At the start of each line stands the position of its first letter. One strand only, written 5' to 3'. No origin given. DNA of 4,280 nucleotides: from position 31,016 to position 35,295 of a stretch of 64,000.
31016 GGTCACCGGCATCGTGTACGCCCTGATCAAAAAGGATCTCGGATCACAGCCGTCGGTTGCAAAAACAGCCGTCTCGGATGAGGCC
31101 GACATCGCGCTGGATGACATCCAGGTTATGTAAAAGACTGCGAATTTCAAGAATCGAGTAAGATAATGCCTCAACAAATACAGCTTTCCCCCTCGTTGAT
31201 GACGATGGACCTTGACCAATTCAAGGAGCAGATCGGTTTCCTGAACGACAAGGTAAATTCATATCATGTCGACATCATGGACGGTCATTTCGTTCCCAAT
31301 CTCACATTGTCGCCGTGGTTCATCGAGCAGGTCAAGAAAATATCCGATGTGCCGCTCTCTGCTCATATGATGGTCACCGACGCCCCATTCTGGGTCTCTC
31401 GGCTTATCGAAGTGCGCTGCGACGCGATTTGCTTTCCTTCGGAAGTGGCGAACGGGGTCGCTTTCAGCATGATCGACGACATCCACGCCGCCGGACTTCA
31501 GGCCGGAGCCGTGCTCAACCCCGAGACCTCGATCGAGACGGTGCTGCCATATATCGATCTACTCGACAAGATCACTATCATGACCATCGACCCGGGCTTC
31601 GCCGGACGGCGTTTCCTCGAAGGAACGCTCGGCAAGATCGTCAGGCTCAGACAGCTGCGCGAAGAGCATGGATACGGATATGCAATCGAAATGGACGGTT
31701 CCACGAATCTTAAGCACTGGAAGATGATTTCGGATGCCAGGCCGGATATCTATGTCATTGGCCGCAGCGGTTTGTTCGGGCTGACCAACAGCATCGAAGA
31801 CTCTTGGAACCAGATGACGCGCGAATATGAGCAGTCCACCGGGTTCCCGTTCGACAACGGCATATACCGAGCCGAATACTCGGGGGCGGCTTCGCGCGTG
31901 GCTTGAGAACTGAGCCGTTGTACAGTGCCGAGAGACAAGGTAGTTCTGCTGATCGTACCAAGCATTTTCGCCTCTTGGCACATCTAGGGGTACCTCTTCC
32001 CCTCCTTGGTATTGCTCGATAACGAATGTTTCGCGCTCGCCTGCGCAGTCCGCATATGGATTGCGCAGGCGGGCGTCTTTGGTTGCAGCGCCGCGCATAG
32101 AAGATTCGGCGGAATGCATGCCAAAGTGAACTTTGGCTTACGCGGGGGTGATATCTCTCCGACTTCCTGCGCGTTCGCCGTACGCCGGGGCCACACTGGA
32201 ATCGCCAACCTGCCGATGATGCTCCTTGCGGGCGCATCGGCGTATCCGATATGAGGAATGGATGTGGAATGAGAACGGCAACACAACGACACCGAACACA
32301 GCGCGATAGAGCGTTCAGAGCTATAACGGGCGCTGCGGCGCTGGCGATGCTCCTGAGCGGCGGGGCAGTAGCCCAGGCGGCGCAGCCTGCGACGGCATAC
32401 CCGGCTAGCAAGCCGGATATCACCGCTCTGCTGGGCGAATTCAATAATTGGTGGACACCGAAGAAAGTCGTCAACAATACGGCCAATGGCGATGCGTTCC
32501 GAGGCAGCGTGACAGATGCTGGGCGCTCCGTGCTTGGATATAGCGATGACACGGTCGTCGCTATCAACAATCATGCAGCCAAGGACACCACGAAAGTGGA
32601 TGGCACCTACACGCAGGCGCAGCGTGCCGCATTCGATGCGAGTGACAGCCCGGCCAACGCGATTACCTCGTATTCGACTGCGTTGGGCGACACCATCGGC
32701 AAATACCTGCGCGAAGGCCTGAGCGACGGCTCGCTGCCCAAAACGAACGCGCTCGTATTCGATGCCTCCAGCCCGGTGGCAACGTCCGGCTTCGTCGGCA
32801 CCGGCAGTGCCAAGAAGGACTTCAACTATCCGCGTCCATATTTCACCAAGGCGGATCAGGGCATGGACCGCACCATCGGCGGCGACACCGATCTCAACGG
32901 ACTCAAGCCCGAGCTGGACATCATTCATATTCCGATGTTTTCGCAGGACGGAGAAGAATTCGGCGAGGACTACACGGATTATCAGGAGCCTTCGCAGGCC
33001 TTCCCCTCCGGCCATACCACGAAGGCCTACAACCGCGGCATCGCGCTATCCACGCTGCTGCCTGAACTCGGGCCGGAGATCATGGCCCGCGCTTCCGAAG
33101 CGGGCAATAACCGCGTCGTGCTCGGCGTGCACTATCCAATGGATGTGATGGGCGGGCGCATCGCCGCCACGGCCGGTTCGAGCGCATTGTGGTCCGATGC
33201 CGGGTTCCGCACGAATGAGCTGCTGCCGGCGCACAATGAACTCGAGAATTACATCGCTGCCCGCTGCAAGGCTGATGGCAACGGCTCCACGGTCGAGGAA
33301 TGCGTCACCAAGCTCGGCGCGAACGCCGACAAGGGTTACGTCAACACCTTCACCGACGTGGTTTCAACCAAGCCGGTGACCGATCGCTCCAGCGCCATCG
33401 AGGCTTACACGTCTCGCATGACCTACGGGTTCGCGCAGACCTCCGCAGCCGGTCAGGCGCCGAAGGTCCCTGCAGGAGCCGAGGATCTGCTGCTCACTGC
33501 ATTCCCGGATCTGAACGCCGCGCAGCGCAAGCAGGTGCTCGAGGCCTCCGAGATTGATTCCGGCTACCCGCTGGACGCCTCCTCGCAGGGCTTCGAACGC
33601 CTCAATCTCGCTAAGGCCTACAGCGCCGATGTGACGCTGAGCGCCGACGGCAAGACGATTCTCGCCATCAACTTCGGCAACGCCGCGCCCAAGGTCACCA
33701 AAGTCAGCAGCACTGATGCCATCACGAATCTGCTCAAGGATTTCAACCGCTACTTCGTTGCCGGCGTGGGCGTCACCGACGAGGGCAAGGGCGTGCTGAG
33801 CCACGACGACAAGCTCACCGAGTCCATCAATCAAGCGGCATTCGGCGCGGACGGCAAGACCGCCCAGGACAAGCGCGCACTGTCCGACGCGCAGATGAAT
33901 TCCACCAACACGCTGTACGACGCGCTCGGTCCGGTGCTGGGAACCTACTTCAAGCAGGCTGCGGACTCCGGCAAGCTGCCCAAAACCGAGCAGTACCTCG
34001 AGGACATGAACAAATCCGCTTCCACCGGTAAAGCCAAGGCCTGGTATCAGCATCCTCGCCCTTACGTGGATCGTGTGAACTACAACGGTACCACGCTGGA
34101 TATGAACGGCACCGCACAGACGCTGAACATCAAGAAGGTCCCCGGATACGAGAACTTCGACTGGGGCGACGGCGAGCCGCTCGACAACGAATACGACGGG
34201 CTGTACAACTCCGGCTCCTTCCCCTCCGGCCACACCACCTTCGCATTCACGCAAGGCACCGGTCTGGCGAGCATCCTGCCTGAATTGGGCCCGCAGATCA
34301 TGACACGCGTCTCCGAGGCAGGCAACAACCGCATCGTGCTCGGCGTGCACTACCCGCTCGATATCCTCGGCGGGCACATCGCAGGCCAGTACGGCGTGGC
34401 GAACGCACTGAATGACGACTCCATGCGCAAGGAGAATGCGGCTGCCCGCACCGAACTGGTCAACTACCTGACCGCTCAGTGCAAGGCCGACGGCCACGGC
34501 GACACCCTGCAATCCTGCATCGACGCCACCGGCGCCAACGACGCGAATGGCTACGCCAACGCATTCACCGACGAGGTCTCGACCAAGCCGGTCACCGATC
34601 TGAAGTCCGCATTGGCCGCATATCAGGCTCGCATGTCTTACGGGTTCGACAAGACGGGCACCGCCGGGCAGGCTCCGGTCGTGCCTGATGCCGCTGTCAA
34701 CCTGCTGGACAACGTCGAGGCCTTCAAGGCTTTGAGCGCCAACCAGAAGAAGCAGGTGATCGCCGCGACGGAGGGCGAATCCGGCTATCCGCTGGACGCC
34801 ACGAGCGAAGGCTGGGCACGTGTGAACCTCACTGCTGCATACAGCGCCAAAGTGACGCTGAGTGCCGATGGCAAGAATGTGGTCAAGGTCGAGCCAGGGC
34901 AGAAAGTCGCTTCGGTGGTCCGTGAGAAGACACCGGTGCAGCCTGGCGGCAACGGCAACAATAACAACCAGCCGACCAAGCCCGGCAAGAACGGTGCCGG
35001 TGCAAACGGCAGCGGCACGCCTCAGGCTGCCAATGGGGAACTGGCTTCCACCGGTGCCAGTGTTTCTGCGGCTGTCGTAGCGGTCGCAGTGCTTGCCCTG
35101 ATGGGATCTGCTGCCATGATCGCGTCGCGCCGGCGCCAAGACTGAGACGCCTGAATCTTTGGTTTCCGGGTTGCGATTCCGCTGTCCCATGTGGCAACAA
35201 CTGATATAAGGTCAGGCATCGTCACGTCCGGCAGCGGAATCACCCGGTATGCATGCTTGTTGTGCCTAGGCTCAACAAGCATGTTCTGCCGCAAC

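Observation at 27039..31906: Complete PTS-AlsE operon: candidate D-allulose (psicose) utilisation system in a Bifidobacterium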

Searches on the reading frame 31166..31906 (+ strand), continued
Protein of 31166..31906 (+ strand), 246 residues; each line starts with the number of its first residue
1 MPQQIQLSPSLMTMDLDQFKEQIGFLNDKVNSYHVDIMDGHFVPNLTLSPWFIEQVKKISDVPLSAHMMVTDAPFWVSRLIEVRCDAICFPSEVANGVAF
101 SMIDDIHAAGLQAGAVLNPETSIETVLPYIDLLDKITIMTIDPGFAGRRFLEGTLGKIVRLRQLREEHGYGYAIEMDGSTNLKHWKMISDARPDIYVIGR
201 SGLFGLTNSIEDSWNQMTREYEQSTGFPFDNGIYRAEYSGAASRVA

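Call 38: find_encoding_contigs(protein=P0071, flank=8000, max_places=2)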
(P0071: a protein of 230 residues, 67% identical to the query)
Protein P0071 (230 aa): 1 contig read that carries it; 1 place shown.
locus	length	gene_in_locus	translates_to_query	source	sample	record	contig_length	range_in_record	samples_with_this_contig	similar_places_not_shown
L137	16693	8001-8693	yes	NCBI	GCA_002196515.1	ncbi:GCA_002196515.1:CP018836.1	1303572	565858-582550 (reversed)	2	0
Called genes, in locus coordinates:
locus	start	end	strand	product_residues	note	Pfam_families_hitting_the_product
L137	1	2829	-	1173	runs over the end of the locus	PF01443:Viral_helicase1 (faint), PF13086:AAA_11, PF13245:AAA_19 (faint), PF13604:AAA_30 (faint), PF13087:AAA_12, PF13091:PLDc_2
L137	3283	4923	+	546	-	PF08220:HTH_DeoR (weak), PF08279:HTH_11, PF09182:PuR_N (faint), PF05043:Mga (weak), PF00874:PRD, PF02302:PTS_IIB (faint)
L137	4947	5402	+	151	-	PF00359:PTS_EIIA_2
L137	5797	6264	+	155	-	PF00359:PTS_EIIA_2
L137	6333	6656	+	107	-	PF02302:PTS_IIB, PF25554:PTS_EIIB_BC_N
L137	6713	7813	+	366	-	-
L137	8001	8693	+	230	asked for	PF00834:Ribul_P_3_epim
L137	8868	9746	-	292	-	PF01909:NTP_transf_2 (faint), PF18765:Polbeta (weak), PF05168:HEPN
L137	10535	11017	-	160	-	PF01381:HTH_3 (weak)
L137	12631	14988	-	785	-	PF00933:Glyco_hydro_3, PF01915:Glyco_hydro_3_C, PF14310:Fn3-like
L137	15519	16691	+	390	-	PF03935:SKN1_KRE6_Sbg1, PF26113:GH16_XgeA, PF00722:Glyco_hydro_16, PF03935:SKN1_KRE6_Sbg1, PF03422:CBM_6, PF18099:CBM_35_2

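Call 60: search_protein_families(library=ncbifam, proteins=[L006:11210-12835:+, L006:10914-11213:+, L135:8706-9359:+, L135:11456-12274:+])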
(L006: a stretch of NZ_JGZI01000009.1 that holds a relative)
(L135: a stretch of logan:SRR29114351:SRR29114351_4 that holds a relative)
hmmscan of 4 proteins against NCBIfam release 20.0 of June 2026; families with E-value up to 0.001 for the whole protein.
L006:11210-12835:+ (541 aa): 26 families (the best 25 are shown)
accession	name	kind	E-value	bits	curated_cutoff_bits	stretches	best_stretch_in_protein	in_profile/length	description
TIGR01417.1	PTS_I_fam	equivalog_domain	2.8e-180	600.5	341.7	1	6-540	2-538/565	phosphoenolpyruvate--protein phosphotransferase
NF008382.0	PRK11177.1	equivalog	7.3e-157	523.4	824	1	6-540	3-539/575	phosphoenolpyruvate-protein phosphotransferase PtsI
NF008283.0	PRK11061.1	equivalog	3e-113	379.5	583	1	5-538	171-703/748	phosphoenolpyruvate--protein phosphotransferase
NF005057.0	PRK06464.1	equivalog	1.1e-62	212.3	598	2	317-539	560-786/798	phosphoenolpyruvate synthase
TIGR01418.1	PEP_synth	equivalog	6.6e-61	206.6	739.75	2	318-539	555-780/784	pyruvate, water dikinase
NF008478.1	PRK11377.1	equivalog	3.7e-37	128.4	520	1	16-230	259-472/473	dihydroxyacetone kinase phosphoryl donor subunit DhaM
TIGR01828.1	pyru_phos_dikin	equivalog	1.1e-36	126.2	843.45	2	350-529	651-851/865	pyruvate, phosphate dikinase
NF004881.0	PRK06241.2-2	equivalog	8.5e-09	34.2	883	1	176-231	835-890/898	phosphoenolpyruvate synthase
NF006150.0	PRK08296.1-2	subfamily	5.9e-08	31.4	650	1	155-237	531-612/633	hypothetical protein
NF004882.0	PRK06241.2-3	equivalog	6.6e-08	31.1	850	1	178-228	766-816/827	phosphoenolpyruvate synthase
NF052631.1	prodigiosin_PigC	equivalog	7.5e-08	30.7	1300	1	179-231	830-882/883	prodigiosin ligase PigC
NF004531.0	PRK05878.1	equivalog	8.9e-08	31.2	456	1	158-229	386-455/534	pyruvate, phosphate dikinase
NF006152.0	PRK08296.1-4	equivalog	2.7e-07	29.4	723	1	145-231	524-608/609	hypothetical protein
NF004883.0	PRK06241.2-4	equivalog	2.2e-06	26.1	1063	1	179-240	861-921/928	phosphoenolpyruvate synthase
NF052632.1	undecylprod_RedH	equivalog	4.6e-06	24.9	1350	1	179-229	826-876/880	undecylprodigiosin ligase RedH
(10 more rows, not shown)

L006:10914-11213:+ (99 aa): 9 families
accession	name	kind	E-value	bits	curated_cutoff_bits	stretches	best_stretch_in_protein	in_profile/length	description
TIGR01003.1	PTS_HPr_family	subfamily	2.2e-26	91.6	47.9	1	17-95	3-81/82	HPr family phosphocarrier protein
NF010352.0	PRK13780.1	equivalog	8e-21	73.7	110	1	19-96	5-82/88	phosphocarrier protein HPr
NF041319.1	PTS-HPr_Halo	equivalog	1.8e-18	66.8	140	1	21-95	6-83/87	phosphocarrier protein HPr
NF008104.0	PRK10850.1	equivalog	4.6e-15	55.5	153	1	19-94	5-80/85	phosphocarrier protein Hpr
NF010354.0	PRK13782.1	equivalog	9e-14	51.3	123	1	21-97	7-83/85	HPr family phosphocarrier protein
NF008319.0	PRK11109.1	equivalog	1.8e-13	50.6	302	1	12-93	282-366/376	fused PTS fructose transporter subunit IIA/HPr protein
NF008146.0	PRK10897.1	equivalog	5.5e-12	45.8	119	1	21-96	8-84/90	PTS phosphocarrier protein NPr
NF010351.0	PRK13779.1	equivalog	1.4e-09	37.3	766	1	19-97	294-375/503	bifunctional PTS system fructose-specific transporter subunit IIA/HPr protein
NF008478.1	PRK11377.1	equivalog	2.5e-09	36.7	520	1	11-97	151-237/473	dihydroxyacetone kinase phosphoryl donor subunit DhaM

L135:8706-9359:+ (217 aa): 11 families
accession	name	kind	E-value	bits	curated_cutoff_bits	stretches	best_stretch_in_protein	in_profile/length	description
TIGR00875.1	fsa_talC_mipB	equivalog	1.2e-92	309.2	245.95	1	1-210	1-210/213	fructose-6-phosphate aldolase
NF009296.0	PRK12653.1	subfamily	6.8e-52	176.4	306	1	1-210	1-212/220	fructose-6-phosphate aldolase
NF009299.0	PRK12656.1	equivalog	2.1e-40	138.6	214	1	1-215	1-219/222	fructose-6-phosphate aldolase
TIGR02134.1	transald_staph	equivalog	5.4e-24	85.2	281.95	1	2-210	7-221/236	transaldolase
TIGR00874.1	talAB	equivalog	2e-23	83.3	396.2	1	44-193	81-251/317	transaldolase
NF008965.0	PRK12309.1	equivalog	1.9e-20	73.2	550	1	55-192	98-256/392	transaldolase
NF009001.0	PRK12346.1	subfamily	1.6e-17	64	439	1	45-192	83-251/316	transaldolase A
NF002881.0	PRK03343.1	subfamily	7.6e-14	51.5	367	1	45-121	98-179/370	transaldolase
NF007080.0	PRK09533.1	equivalog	1.6e-09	36.2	712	1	49-114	102-172/949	bifunctional transaldolase/phosoglucose isomerase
TIGR00876.1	tal_mycobact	equivalog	1.6e-08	34.3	233.75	1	50-113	92-160/350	transaldolase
NF003026.0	PRK03903.1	equivalog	1e-07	31.5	344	1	77-116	122-161/323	transaldolase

L135:11456-12274:+ (272 aa): 36 families (the best 25 are shown)
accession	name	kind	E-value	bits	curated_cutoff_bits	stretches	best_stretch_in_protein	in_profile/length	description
NF007806.0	PRK10513.1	equivalog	1.4e-83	280.4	273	1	4-269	2-266/270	sugar-phosphatase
TIGR00099.1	Cof-subfamily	subfamily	2.9e-62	210.6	137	1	7-267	1-256/256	Cof-type HAD-IIB family hydrolase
NF045966.1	YcsE_rel_Pase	equivalog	5.8e-36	124.3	220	1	4-269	1-261/265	YcsE-related riboflavin metabolism phosphatase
NF002245.0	PRK01158.1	equivalog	1.6e-29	102.9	198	2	189-271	147-229/233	phosphoglycolate phosphatase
TIGR01482.1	SPP-subfamily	subfamily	6.5e-29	101.1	107.15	2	186-270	136-220/225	sucrose-phosphate phosphatase subfamily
NF007821.0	PRK10530.1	equivalog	8.3e-28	97.4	274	2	195-268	195-268/272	pyridoxal phosphatase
TIGR01487.1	Pglycolate_arch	equivalog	2.8e-26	92.7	122.75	2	187-265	135-213/215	phosphoglycolate phosphatase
TIGR01484.1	HAD-SF-IIB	subfamily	2.3e-25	89.9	41.8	1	7-240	1-221/221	HAD-IIB family hydrolase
NF011705.0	PRK15126.1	equivalog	3.9e-25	88.7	336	1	6-256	3-245/272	HMP-PP phosphatase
NF008213.0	PRK10976.1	equivalog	8.4e-22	77.9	386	1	6-267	3-260/266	sugar/pyridoxal phosphate phosphatase YigL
TIGR01486.1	HAD-SF-IIB-MPGP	subfamily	2.8e-16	59.6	164.75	1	8-267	2-253/257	mannosyl-3-phosphoglycerate phosphatase family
NF001217.0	PRK00192.1-4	equivalog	7.2e-13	48.7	373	2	7-77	10-76/265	mannosyl-3-phosphoglycerate phosphatase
TIGR02463.1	MPGP_rel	hypoth_equivalog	3.7e-12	46.5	282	1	8-234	2-209/216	mannosyl-3-phosphoglycerate phosphatase-related protein YedP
TIGR01485.1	SPP_plant-cyano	equivalog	4e-11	42.9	183.65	1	196-257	164-226/249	sucrose-phosphate phosphatase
TIGR02461.1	osmo_MPG_phos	equivalog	1.1e-10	42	244.35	1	8-234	2-220/227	mannosyl-3-phosphoglycerate phosphatase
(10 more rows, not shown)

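Call 79: predict_structure(alignment_id=A1)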
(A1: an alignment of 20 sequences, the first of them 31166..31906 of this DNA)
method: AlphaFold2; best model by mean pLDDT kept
length: 246 residues; sequences in the alignment: 20
mean_pLDDT: 84.2   pTM: 0.84
mean pLDDT of the five models: 84.2, 83.7, 83.1, 82.9, 81.9
residues with pLDDT >= 90: 127; 70-90: 81; 50-70: 22; < 50: 16
segments of 3 or more residues with pLDDT < 50: 234-246
pLDDT, mean of each block of 10 residues (from residue 1): 76 86 92 86 64 93 93 92 97 83 97 93 94 94 65 90 96 86 82 87 82 91 85 43 36
secondary structure, 60 per line:
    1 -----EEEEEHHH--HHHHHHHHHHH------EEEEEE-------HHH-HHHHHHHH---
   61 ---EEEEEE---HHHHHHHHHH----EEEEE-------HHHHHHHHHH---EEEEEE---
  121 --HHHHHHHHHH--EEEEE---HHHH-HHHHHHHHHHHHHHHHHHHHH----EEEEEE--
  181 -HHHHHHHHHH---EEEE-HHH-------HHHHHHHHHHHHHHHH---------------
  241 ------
elements in order: E6-10 H16-26 E33-38 H50-57 E64-69 H73-82 E87-91 H99-108 E112-117 H123-132 E135-139 H143-146 H148-168 E173-178 H182-191 E195-198 H210-225

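Call 82: fold_search(model_id=the predicted structure, library=pdb)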
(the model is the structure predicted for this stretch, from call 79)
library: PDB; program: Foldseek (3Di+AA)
matches with E <= 10: 1816; with E <= 0.001: 694
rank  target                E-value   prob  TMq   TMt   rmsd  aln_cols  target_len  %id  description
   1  3ct7_A                2.2e-20  1.00  0.80  0.89   3.1       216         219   45  Crystal structure of D-allulose 6-phosphate 3-epimerase from Escherichia Coli K-12 (released 2008-08-26)
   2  2fli_L                2.1e-16  1.00  0.75  0.83   3.5       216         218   28  The crystal structure of D-ribulose 5-phosphate 3-epimerase from Streptococus pyogenes complexed with D-xylitol 5-phos (released 2006-03-07)
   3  2fli_A                6.0e-16  1.00  0.75  0.84   3.5       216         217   28  The crystal structure of D-ribulose 5-phosphate 3-epimerase from Streptococus pyogenes complexed with D-xylitol 5-phos (released 2006-03-07)
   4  2fli_B                8.6e-16  1.00  0.75  0.85   3.5       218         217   28  The crystal structure of D-ribulose 5-phosphate 3-epimerase from Streptococus pyogenes complexed with D-xylitol 5-phos (released 2006-03-07)
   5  2fli_E                9.6e-16  1.00  0.75  0.84   3.5       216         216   28  The crystal structure of D-ribulose 5-phosphate 3-epimerase from Streptococus pyogenes complexed with D-xylitol 5-phos (released 2006-03-07)
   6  7sbj_A                1.4e-15  1.00  0.76  0.84   3.6       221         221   27  Crystal Structure of Ribulose-phosphate 3-epimerase from Stenotrophomonas maltophilia K279a (released 2021-10-27)
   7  7b1w_F                2.9e-15  1.00  0.74  0.78   3.6       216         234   28  Crystal structure of plastidial ribulose epimerase RPE1 from the model alga Chlamydomonas reinhardtii (released 2021-12-08)
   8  7u5y_D                3.9e-15  1.00  0.76  0.83   3.6       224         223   28  Crystal structure of ribulose-phosphate 3-epimerase from Pseudomonas aeruginosa (released 2022-03-09)
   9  1tqj_A                4.4e-15  1.00  0.75  0.85   3.3       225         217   26  Crystal structure of D-ribulose 5-phosphate 3-epimerase from Synechocystis to 1.6 angstrom resolution (released 2004-08-31)
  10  7u5y_C                4.6e-15  1.00  0.76  0.84   3.4       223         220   29  Crystal structure of ribulose-phosphate 3-epimerase from Pseudomonas aeruginosa (released 2022-03-09)
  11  7b1w_B                6.2e-15  1.00  0.75  0.80   3.6       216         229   28  Crystal structure of plastidial ribulose epimerase RPE1 from the model alga Chlamydomonas reinhardtii (released 2021-12-08)
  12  7u5y_B                7.4e-15  1.00  0.76  0.84   3.6       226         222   28  Crystal structure of ribulose-phosphate 3-epimerase from Pseudomonas aeruginosa (released 2022-03-09)
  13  7b1w_D                8.3e-15  1.00  0.75  0.79   3.6       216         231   28  Crystal structure of plastidial ribulose epimerase RPE1 from the model alga Chlamydomonas reinhardtii (released 2021-12-08)
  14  2fli_G                8.8e-15  1.00  0.75  0.84   3.5       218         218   28  The crystal structure of D-ribulose 5-phosphate 3-epimerase from Streptococus pyogenes complexed with D-xylitol 5-phos (released 2006-03-07)
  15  2fli_C                9.9e-15  1.00  0.75  0.84   3.5       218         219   28  The crystal structure of D-ribulose 5-phosphate 3-epimerase from Streptococus pyogenes complexed with D-xylitol 5-phos (released 2006-03-07)
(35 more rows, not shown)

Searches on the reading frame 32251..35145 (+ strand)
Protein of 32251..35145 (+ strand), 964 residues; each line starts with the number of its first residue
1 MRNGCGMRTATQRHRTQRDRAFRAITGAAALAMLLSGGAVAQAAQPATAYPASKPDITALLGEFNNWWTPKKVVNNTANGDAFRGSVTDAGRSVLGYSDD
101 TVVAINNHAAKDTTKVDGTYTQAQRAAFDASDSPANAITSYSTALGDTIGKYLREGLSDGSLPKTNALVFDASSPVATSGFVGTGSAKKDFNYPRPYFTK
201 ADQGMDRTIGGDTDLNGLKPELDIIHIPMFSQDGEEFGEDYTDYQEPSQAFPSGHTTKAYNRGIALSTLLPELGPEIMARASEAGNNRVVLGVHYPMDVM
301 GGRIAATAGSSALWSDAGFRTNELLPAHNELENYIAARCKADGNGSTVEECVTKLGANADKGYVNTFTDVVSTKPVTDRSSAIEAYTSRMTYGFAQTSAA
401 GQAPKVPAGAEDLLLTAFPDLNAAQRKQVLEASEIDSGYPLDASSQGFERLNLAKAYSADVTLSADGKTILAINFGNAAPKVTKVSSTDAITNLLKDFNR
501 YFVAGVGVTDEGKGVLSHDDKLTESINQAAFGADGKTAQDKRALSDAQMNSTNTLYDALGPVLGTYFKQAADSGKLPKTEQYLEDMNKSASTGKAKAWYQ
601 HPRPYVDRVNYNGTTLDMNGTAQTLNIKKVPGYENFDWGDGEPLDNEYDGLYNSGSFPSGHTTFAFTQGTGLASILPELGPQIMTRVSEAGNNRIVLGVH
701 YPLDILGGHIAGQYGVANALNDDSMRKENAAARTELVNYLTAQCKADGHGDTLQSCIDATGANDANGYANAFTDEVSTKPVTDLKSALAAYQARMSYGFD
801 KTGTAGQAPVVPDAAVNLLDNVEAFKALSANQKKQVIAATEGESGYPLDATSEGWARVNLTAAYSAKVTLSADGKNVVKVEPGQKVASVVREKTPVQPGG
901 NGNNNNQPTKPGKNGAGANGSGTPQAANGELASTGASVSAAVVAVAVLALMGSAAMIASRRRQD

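Call 76: search_protein_families(library=pfam, proteins=[window:32251-35145:+], max_evalue=0.01)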
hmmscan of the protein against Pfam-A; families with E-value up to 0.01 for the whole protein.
window:32251-35145:+ (964 aa): 2 families
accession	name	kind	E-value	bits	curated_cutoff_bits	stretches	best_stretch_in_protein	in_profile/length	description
PF01569.27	PAP2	-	6.6e-26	91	27.2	2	592-712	16-114/130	PAP2 superfamily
PF14378.12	PAP2_3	-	8.4e-06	26.2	27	0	656-710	126-182/190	PAP2 superfamily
